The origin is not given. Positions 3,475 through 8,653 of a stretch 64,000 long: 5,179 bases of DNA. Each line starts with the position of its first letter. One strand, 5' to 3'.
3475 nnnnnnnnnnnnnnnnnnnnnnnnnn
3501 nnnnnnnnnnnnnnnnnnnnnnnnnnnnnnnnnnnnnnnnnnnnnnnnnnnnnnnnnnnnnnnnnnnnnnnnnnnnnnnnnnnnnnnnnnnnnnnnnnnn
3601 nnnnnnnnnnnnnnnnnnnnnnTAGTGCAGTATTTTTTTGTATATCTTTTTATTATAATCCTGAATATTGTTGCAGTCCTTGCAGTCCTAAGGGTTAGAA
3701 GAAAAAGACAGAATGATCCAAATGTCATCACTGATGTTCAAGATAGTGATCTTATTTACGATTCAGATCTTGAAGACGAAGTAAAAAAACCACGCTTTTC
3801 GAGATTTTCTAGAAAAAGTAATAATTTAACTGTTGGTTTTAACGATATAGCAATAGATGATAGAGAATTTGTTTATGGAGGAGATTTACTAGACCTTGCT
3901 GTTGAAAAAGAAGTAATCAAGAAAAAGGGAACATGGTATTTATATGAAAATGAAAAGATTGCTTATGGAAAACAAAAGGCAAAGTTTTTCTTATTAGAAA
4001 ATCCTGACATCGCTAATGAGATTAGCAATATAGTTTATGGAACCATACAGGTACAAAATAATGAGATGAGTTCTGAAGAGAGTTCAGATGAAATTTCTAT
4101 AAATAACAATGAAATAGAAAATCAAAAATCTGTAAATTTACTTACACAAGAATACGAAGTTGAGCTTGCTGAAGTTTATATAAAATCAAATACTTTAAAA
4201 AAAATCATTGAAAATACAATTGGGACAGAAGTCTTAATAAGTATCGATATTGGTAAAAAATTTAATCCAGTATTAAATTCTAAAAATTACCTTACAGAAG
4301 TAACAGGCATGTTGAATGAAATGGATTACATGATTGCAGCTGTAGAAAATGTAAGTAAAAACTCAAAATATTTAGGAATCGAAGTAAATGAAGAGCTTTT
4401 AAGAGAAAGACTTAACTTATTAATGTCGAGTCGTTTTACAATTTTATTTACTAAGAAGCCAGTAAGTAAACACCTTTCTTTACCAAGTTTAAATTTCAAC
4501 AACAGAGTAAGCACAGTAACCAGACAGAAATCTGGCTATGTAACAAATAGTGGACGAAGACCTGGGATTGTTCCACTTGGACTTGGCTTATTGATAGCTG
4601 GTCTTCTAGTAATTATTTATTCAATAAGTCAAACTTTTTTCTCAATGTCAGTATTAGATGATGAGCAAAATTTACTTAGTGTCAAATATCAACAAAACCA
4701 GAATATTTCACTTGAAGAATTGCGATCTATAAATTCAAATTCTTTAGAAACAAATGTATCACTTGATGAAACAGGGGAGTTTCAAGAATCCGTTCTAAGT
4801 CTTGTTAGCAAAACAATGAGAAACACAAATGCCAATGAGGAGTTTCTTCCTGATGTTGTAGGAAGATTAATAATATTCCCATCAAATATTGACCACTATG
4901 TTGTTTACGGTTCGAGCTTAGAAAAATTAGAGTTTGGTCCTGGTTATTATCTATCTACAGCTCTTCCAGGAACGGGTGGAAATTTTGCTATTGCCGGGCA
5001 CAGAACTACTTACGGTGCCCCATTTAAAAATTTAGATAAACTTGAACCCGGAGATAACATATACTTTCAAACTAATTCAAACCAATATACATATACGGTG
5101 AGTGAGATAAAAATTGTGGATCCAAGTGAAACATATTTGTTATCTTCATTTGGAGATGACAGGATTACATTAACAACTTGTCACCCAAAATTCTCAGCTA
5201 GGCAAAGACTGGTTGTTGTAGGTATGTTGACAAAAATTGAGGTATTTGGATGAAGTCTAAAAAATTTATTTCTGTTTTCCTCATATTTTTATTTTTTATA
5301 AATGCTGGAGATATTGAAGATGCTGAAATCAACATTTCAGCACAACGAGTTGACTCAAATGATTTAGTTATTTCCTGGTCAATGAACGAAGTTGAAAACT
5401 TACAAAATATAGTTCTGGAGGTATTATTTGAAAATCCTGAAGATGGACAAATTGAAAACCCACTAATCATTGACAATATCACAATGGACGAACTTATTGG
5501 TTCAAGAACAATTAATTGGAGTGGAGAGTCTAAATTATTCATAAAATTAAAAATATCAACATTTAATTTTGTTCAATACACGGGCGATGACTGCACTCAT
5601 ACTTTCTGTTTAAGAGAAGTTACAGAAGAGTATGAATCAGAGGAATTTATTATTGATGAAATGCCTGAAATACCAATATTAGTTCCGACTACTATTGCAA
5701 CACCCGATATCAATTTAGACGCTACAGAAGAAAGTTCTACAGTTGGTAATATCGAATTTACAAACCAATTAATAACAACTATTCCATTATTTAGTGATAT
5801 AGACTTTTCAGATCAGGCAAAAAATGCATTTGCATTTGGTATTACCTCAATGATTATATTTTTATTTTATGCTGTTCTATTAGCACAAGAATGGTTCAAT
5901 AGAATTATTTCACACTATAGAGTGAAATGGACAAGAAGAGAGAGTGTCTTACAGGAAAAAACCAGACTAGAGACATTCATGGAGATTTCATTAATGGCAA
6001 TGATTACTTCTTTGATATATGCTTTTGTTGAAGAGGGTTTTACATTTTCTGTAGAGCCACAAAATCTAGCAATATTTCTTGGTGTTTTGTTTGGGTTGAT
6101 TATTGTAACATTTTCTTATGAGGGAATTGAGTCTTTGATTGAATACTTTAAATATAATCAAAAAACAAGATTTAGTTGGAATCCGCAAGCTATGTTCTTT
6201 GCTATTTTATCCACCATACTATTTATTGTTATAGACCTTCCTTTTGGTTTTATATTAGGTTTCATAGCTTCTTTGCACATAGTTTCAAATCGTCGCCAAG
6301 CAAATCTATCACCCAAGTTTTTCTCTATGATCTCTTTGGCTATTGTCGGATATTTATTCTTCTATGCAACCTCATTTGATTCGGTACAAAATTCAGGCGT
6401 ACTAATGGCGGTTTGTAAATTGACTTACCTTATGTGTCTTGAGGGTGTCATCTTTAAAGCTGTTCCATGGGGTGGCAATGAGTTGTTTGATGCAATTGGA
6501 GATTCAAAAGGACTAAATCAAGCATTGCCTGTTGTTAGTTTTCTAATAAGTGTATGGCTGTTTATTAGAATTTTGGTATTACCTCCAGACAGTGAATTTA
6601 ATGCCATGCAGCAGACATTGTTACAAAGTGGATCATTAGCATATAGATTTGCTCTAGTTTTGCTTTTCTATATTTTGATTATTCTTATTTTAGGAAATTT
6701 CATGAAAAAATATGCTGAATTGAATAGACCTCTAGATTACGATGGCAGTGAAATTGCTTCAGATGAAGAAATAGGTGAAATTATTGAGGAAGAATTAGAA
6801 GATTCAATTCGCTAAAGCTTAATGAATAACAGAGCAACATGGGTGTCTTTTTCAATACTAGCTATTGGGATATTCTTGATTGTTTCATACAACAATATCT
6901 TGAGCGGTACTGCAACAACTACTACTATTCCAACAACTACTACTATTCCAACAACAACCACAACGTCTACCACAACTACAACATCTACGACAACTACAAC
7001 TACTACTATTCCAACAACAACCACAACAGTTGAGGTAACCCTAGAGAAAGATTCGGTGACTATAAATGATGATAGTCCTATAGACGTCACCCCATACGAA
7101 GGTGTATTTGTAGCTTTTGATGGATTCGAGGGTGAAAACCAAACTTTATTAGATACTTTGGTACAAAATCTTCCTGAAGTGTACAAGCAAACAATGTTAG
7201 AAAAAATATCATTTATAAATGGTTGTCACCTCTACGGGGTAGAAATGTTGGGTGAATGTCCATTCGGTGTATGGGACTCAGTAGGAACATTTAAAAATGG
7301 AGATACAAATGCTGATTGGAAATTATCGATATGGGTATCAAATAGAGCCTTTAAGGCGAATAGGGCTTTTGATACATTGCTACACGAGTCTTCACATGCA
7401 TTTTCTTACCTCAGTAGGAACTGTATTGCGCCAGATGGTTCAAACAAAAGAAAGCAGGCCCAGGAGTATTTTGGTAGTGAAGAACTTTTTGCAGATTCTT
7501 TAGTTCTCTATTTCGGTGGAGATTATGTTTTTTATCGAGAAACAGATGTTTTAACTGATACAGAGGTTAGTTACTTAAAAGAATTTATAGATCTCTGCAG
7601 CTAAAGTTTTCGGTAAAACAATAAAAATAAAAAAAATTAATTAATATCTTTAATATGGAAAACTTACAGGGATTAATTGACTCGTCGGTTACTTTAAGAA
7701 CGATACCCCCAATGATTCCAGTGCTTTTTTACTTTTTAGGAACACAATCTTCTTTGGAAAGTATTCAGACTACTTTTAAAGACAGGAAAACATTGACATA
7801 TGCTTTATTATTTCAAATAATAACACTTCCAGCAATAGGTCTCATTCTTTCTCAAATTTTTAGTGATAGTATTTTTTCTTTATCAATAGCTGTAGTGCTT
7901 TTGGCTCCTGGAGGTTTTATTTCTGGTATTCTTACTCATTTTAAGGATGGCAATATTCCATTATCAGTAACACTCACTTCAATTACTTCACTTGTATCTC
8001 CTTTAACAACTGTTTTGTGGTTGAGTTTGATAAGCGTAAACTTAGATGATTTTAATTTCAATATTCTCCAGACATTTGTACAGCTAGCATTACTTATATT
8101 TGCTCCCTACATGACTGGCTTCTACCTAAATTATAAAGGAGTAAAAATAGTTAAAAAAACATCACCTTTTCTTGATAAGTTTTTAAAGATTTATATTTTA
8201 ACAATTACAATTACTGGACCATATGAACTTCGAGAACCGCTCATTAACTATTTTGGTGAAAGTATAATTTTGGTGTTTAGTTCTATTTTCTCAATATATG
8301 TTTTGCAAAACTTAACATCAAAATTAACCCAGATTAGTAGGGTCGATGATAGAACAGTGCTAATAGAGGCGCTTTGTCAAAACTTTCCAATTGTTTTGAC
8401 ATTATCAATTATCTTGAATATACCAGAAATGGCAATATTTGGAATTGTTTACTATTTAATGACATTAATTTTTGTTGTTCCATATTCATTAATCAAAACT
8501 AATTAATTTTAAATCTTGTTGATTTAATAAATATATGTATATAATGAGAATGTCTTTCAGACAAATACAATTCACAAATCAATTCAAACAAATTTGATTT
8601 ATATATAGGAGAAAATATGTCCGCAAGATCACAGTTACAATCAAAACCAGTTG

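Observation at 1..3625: Giant surface protein built from at least 10 tandem ~104-aa modules with a Cys-pair start and a WRYK finish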

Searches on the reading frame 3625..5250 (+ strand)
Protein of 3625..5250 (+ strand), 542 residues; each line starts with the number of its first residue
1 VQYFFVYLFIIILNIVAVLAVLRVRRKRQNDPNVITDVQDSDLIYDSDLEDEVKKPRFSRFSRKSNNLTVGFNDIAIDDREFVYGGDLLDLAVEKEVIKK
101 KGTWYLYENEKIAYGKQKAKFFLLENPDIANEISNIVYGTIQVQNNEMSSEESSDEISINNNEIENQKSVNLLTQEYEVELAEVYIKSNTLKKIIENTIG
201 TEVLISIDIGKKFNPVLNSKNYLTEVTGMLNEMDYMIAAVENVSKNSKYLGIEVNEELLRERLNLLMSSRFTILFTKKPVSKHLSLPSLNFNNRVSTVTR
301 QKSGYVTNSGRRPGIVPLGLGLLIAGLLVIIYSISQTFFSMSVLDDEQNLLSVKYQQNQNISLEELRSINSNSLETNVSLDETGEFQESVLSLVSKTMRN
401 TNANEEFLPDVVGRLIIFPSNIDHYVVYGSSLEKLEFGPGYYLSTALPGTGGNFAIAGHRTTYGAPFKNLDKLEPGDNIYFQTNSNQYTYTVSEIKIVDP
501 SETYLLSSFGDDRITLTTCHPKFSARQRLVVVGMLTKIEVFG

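Call 10: search_protein_families(library=pfam, proteins=[window:3625-5250:+], max_evalue=0.001)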
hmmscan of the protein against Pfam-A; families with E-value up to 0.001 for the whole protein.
window:3625-5250:+ (542 aa): 2 families
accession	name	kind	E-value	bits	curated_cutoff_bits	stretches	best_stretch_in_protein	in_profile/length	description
PF04203.18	Sortase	-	9e-31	106.7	26.6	1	421-535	7-124/125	Sortase domain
PF21096.2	RecA_C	-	8.9e-19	67.8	27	1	86-138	1-53/57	RecA C-terminal domain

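Call 11: search_protein_families(library=ncbifam, proteins=[window:3625-5250:+], max_evalue=1)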
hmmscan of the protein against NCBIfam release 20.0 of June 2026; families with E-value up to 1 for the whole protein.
window:3625-5250:+ (542 aa): 9 families
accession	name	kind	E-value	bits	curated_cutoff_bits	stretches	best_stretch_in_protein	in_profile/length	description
NF033747.1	class_E_sortase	subfamily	1.9e-36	125.9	160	1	322-538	8-208/211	class E sortase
NF033745.1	class_C_sortase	subfamily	3.2e-24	85.9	160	1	322-533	4-218/220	class C sortase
NF058671.1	sortase_SrtD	exception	2.8e-22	79.3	140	1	322-521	5-170/187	class D sortase, LPxTATN-specific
TIGR01076.1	sortase_fam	subfamily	1e-19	70.7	39.35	1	419-533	7-125/136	sortase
NF033746.1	class_D_sortase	subfamily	1.1e-19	70.6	165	1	410-531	8-129/135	class D sortase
TIGR03784.1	marine_sortase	equivalog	2.4e-19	69.6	158.25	1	412-524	51-160/174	class GN sortase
TIGR02012.1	tigrfam_recA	equivalog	1.1e-10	41.3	325.3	1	85-137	267-319/321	recombinase RecA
NF007072.0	PRK09519.1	equivalog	2.1e-09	36.3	1024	1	85-137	712-764/790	intein-containing recombinase RecA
NF033748.1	class_F_sortase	subfamily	0.00012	21.8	166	1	440-525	48-139/155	class F sortase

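Call 69: find_homologous_proteins(query=window:3625-5250:+, max_evalue=0.00001)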
Query window:3625-5250:+ (542 aa): 772 proteins with E <= 0.00001 among 8000 candidates; the best 120 are listed.
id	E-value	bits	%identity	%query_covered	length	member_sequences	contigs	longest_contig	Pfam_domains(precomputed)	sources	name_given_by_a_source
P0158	0.0e+0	1159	99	100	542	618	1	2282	PF04203.19,PF21096.3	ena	-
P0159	4.5e-290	981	82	100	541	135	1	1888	PF04203.19,PF21096.3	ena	-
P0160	1.0e-279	947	80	100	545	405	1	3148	PF04203.19,PF21096.3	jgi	-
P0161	1.7e-249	847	72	100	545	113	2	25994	PF04203.19,PF21096.3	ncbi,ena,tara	tara:strand:- start:1794 stop:3431 length:1638 start_codon:yes stop_codon:yes gene_type:complete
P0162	1.2e-223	762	65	100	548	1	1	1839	PF04203.19,PF21096.3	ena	-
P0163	3.9e-221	754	79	81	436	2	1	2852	PF04203.19,PF21096.3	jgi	jgi:LPXTG-site transpeptidase (sortase) family protein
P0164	1.0e-208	713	80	76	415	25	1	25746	PF04203.19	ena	-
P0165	2.3e-185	636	54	100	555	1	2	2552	PF04203.19,PF21096.3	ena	-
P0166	3.3e-185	635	54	100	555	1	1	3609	PF04203.19,PF21096.3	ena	-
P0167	3.5e-185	635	54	100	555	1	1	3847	PF04203.19,PF21096.3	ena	-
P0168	4.0e-185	635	54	100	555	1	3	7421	PF04203.19,PF21096.3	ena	-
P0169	4.3e-185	635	54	100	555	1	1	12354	PF04203.19,PF21096.3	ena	-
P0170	4.8e-185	635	54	100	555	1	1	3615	PF04203.19,PF21096.3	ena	-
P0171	4.8e-185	634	54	100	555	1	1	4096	PF04203.19,PF21096.3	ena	-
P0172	4.8e-185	634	54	100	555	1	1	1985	PF04203.19,PF21096.3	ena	-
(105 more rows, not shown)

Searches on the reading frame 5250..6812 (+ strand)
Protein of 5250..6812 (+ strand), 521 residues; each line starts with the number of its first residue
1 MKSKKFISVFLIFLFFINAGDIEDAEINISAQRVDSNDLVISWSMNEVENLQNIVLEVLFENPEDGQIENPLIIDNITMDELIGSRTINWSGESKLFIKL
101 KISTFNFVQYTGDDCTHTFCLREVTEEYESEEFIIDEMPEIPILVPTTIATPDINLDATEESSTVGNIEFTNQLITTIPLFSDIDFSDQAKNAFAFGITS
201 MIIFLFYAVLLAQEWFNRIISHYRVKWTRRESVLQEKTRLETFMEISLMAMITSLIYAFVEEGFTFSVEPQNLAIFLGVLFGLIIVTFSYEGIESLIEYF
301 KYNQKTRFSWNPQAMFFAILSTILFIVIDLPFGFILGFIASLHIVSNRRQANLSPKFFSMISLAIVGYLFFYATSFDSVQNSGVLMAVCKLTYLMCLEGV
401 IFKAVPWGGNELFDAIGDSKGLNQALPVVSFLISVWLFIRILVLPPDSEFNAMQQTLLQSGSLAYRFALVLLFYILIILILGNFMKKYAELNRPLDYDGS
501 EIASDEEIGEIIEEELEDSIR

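Call 10: search_protein_families(library=pfam, proteins=[window:5250-6812:+], max_evalue=0.001)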
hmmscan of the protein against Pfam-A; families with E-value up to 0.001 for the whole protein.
window:5250-6812:+ (521 aa): 0 families

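Call 11: search_protein_families(library=ncbifam, proteins=[window:5250-6812:+], max_evalue=1)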
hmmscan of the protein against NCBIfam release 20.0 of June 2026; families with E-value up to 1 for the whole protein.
window:5250-6812:+ (521 aa): 1 family
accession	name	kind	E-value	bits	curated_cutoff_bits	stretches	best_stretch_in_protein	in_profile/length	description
NF041501.1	cola_mem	domain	2.2e-12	46.6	150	1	194-351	19-177/312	FGLLP motif-containing membrane protein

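Call 73: search_protein_families(library=pfam, proteins=[window:5250-6812:+], max_evalue=0.01)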
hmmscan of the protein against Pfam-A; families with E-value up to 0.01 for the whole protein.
window:5250-6812:+ (521 aa): 0 families

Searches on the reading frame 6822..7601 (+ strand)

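Call 10: search_protein_families(library=pfam, proteins=[window:6822-7601:+], max_evalue=0.001)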
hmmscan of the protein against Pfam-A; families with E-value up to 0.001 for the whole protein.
window:6822-7601:+ (260 aa): 0 families

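Call 11: search_protein_families(library=ncbifam, proteins=[window:6822-7601:+], max_evalue=1)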
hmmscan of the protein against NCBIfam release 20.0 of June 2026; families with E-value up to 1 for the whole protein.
window:6822-7601:+ (260 aa): 2 families
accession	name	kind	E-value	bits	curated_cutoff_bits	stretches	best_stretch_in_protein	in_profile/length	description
NF045622.1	Npun_F5560_fam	hypoth_equivalog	0.2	11.7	125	1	107-131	91-115/156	Npun_F5560 family protein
NF041057.1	Rcas_1661_fam_Se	equivalog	0.57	9.7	190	1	30-75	22-68/247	Rcas_1661 family thioredoxin-like (seleno)lipoprotein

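Call 73: search_protein_families(library=pfam, proteins=[window:6822-7601:+], max_evalue=0.01)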
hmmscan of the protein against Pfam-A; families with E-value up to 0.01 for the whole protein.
window:6822-7601:+ (260 aa): 0 families

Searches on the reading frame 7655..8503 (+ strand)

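Call 10: search_protein_families(library=pfam, proteins=[window:7655-8503:+], max_evalue=0.001)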
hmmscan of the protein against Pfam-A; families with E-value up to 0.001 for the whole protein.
window:7655-8503:+ (283 aa): 2 families
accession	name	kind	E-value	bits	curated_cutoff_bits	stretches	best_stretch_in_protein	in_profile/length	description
PF01758.21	SBF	-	1.4e-17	64.5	24.3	1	19-184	2-176/191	Sodium Bile acid symporter family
PF13593.11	SBF_like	-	3.4e-08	33.6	25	1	19-207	35-227/313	SBF-like CPA transporter family (DUF4137)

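Call 11: search_protein_families(library=ncbifam, proteins=[window:7655-8503:+], max_evalue=1)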
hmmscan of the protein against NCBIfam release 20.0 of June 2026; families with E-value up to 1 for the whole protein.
window:7655-8503:+ (283 aa): 1 family
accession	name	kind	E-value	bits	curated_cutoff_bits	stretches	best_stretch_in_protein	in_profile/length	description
TIGR00841.1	bass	subfamily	7.3e-18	64.8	326.3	1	18-275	40-298/321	bile acid:sodium symporter family transporter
